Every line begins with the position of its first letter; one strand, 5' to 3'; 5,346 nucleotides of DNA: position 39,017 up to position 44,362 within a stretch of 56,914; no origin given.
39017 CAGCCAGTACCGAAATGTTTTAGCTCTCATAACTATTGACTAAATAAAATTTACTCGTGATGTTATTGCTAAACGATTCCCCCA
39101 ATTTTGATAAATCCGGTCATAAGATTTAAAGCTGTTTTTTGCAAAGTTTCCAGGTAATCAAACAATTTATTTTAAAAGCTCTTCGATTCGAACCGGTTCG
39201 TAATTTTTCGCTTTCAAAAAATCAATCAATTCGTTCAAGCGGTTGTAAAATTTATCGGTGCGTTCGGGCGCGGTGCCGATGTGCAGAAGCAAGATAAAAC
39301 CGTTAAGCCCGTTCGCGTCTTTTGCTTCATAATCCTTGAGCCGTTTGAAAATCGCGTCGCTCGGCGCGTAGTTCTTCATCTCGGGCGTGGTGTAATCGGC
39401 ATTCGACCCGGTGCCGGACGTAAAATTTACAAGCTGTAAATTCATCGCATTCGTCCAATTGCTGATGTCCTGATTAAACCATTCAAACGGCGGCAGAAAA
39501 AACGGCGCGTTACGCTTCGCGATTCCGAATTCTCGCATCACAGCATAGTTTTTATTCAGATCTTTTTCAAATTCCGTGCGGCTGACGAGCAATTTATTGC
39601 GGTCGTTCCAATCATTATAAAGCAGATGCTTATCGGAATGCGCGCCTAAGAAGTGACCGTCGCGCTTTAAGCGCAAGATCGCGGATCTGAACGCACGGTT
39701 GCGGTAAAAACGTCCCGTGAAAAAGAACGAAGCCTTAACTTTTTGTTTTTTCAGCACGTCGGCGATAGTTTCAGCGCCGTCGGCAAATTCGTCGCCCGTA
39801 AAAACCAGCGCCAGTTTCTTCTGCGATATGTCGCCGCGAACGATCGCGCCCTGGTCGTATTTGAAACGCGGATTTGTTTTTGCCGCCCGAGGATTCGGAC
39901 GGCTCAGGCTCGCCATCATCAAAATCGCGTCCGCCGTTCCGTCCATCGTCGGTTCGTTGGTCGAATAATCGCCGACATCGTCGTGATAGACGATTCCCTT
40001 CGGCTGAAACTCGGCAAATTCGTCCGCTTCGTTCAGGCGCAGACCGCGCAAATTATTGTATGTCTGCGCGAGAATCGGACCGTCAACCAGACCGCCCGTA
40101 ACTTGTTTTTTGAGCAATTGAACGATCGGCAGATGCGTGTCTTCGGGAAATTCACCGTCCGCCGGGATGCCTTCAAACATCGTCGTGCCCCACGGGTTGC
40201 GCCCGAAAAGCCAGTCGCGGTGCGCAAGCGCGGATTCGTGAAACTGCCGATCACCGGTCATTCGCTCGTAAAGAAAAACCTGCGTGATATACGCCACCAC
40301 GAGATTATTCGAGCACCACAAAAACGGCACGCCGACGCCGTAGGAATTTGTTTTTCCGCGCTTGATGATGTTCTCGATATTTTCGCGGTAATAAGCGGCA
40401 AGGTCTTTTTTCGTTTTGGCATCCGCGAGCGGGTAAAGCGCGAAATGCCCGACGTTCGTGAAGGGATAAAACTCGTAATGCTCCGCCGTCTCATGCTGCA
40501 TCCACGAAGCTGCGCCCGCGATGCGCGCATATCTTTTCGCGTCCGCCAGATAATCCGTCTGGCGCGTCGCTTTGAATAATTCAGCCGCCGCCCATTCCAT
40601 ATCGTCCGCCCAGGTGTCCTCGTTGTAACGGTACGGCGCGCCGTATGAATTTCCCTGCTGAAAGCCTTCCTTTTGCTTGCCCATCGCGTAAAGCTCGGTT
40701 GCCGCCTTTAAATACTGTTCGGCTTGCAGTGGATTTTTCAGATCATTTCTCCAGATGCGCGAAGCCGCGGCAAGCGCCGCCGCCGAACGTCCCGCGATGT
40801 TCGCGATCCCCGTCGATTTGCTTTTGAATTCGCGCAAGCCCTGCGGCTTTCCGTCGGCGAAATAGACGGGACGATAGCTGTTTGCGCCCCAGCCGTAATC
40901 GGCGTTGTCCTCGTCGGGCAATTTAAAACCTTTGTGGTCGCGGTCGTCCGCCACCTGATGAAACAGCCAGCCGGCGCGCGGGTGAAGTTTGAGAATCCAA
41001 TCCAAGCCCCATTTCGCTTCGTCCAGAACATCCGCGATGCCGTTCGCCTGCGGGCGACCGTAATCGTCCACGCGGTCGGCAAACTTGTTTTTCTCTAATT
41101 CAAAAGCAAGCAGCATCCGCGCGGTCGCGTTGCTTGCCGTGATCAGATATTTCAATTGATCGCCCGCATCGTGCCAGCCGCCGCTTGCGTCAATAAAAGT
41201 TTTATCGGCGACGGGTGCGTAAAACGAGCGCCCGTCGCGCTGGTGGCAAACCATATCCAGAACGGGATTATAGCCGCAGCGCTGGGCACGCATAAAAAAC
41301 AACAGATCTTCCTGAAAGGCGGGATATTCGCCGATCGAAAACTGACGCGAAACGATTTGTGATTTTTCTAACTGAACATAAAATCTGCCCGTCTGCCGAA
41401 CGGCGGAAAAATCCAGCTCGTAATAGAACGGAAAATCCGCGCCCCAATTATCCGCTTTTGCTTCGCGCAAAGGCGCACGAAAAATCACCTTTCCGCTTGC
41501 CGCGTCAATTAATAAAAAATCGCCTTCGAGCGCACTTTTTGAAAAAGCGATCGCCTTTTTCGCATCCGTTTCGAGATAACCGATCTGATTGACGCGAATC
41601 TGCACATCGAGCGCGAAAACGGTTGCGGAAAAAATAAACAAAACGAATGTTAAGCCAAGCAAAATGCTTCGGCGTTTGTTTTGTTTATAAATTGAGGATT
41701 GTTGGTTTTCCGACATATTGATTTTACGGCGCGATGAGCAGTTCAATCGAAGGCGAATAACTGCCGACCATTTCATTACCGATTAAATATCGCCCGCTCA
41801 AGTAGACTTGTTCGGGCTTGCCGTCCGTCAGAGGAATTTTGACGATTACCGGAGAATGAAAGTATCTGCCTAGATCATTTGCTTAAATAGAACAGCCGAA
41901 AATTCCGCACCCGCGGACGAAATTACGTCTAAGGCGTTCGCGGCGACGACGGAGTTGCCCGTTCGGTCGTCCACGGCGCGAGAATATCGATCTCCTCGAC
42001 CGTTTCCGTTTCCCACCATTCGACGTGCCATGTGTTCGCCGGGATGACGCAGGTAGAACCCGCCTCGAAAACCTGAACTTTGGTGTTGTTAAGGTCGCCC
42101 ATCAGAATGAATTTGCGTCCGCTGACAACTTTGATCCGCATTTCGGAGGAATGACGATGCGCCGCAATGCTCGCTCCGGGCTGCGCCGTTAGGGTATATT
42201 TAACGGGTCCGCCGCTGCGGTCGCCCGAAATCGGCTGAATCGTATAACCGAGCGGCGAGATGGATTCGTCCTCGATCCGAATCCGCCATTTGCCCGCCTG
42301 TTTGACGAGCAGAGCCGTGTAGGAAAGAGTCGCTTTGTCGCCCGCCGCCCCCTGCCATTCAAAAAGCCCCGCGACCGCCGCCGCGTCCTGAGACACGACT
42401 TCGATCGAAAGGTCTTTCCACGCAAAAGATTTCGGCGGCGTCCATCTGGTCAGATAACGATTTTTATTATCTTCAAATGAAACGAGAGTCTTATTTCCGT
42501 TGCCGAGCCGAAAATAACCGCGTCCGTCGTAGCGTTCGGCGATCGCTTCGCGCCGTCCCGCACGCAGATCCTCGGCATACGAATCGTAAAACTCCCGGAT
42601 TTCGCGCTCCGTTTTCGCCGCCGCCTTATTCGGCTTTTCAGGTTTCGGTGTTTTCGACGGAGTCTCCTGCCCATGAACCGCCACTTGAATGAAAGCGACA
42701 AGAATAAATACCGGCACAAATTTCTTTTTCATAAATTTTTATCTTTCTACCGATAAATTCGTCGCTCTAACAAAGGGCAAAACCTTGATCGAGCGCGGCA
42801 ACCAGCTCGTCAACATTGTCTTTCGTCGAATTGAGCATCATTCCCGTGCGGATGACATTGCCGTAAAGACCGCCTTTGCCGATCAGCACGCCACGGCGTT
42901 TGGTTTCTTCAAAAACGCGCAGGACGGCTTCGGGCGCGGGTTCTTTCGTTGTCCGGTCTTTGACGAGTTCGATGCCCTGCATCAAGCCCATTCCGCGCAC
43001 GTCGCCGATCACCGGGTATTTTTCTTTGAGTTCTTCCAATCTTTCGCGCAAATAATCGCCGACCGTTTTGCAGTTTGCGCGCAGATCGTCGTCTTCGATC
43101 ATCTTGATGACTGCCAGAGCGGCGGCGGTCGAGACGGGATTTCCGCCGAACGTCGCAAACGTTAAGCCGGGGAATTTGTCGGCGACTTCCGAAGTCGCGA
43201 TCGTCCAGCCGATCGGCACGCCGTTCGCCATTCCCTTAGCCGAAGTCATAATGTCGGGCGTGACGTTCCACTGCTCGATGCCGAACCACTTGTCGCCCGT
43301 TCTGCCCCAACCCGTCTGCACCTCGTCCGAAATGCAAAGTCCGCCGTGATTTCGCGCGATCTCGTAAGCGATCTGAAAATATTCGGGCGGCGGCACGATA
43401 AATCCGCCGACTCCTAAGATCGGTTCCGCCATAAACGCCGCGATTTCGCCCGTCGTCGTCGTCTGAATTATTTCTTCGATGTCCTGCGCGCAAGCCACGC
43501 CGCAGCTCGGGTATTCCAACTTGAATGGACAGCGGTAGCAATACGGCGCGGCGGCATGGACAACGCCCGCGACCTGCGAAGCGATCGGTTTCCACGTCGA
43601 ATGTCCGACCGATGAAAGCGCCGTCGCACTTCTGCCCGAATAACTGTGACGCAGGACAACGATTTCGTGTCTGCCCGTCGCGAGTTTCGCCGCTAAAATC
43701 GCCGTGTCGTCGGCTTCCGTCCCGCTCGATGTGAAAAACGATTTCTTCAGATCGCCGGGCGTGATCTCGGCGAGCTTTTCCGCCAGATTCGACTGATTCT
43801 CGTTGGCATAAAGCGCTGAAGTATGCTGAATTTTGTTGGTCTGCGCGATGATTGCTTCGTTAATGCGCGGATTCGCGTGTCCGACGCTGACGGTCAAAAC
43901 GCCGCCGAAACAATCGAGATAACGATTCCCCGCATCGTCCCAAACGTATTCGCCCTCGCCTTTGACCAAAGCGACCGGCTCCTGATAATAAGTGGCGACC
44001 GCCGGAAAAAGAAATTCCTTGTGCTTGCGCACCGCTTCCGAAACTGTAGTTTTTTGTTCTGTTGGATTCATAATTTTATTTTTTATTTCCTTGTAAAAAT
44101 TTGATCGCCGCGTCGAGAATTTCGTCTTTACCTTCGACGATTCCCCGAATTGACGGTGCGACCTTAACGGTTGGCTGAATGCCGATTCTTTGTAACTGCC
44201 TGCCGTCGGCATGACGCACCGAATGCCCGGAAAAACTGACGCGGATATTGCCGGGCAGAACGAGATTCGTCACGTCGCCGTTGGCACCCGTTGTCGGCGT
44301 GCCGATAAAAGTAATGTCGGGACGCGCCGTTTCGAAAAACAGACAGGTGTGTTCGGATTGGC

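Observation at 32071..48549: Recurring signature: accessory cassettes bordered by truncated copies of the neighbouring core gene's end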

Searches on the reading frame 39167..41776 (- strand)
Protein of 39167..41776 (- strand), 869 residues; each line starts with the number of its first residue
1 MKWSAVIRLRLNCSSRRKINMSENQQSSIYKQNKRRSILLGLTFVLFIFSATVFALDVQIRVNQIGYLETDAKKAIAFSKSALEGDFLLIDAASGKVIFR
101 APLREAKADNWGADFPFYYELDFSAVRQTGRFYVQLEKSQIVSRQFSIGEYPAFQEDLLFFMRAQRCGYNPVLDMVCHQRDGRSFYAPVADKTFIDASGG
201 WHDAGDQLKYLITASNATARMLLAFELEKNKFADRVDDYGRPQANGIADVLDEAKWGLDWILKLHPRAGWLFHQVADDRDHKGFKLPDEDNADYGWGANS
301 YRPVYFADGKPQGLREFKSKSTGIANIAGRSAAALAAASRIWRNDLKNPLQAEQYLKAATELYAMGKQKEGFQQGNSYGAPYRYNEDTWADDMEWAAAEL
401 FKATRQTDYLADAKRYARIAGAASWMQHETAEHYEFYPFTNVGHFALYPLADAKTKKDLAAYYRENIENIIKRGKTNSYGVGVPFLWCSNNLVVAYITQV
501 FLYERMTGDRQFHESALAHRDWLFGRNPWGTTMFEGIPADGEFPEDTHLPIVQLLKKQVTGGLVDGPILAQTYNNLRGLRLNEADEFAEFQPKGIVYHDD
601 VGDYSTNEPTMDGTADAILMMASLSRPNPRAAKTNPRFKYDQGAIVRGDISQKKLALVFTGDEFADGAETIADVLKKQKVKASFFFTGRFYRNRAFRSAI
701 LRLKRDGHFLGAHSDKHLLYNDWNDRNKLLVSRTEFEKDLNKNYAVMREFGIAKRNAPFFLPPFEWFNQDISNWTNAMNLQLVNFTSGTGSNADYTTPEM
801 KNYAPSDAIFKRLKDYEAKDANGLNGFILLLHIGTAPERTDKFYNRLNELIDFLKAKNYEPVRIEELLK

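Call 3: search_protein_families(library=pfam, proteins=[window:39167-41776:-])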
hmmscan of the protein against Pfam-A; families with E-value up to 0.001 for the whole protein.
window:39167-41776:- (869 aa): 3 families
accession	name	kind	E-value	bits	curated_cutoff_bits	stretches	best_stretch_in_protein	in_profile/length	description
PF00759.25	Glyco_hydro_9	-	3.3e-70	238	27.7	1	153-619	3-442/444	Glycosyl hydrolase family 9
PF02927.20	CelD_N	-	1.3e-14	55.1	24.6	1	59-138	5-83/86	Cellulase N-terminal ig-like domain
PF01522.26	Polysacc_deac_1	-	8.9e-11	42.3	23.1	1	652-782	6-123/124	Polysaccharide deacetylase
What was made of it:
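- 37622..42732 (-): Three further accessory genes between the aminotransferase and dht, with no detectable relic here: DUF4440+cupin (41929-42732), GH9+polysaccharide deacetylase (39167-41776) and a beta-lactamase-fold protein (37622-39046). Pfam (call 3).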

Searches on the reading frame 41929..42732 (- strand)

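Call 3: search_protein_families(library=pfam, proteins=[window:41929-42732:-])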
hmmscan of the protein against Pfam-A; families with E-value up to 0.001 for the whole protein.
window:41929-42732:- (267 aa): 3 families
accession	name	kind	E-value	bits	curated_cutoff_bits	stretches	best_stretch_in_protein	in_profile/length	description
PF14534.12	DUF4440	-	5e-07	30.6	25.2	1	45-151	1-107/107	Domain of unknown function (DUF4440)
PF07883.17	Cupin_2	-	1.2e-05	25.4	27.2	1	182-238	4-56/70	Cupin domain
PF13577.12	SnoaL_4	-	0.0007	20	24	0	40-152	4-123/126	SnoaL-like domain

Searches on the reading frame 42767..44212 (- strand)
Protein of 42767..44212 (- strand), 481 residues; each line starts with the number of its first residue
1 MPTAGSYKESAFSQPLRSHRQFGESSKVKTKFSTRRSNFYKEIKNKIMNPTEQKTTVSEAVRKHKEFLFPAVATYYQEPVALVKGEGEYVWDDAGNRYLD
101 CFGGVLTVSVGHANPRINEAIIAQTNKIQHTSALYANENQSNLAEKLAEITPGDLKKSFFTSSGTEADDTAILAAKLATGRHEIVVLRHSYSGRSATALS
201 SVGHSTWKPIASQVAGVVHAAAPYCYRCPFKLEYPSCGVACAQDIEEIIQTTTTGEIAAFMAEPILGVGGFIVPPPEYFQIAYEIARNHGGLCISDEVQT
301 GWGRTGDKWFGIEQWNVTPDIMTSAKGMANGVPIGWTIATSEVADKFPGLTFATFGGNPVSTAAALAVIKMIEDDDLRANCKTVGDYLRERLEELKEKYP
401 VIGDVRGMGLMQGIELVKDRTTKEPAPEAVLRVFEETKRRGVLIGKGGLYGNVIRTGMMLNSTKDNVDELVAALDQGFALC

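Call 4: search_protein_families(library=pfam, proteins=[window:42767-44212:-])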
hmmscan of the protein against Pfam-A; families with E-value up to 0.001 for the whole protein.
window:42767-44212:- (481 aa): 1 family
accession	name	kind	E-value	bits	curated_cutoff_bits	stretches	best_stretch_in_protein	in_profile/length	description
PF00202.27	Aminotran_3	-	1.7e-97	327.1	30.5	1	79-476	10-401/403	Aminotransferase class-III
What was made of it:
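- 42767..44071 (-): Intact class-III aminotransferase, a core gene of the pyrimidine operon. Its 5' end (with 17 nt upstream: 44011-44088) is the resident copy of the duplicated segment. Pfam PF00202 E 2e-97 (call 4).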
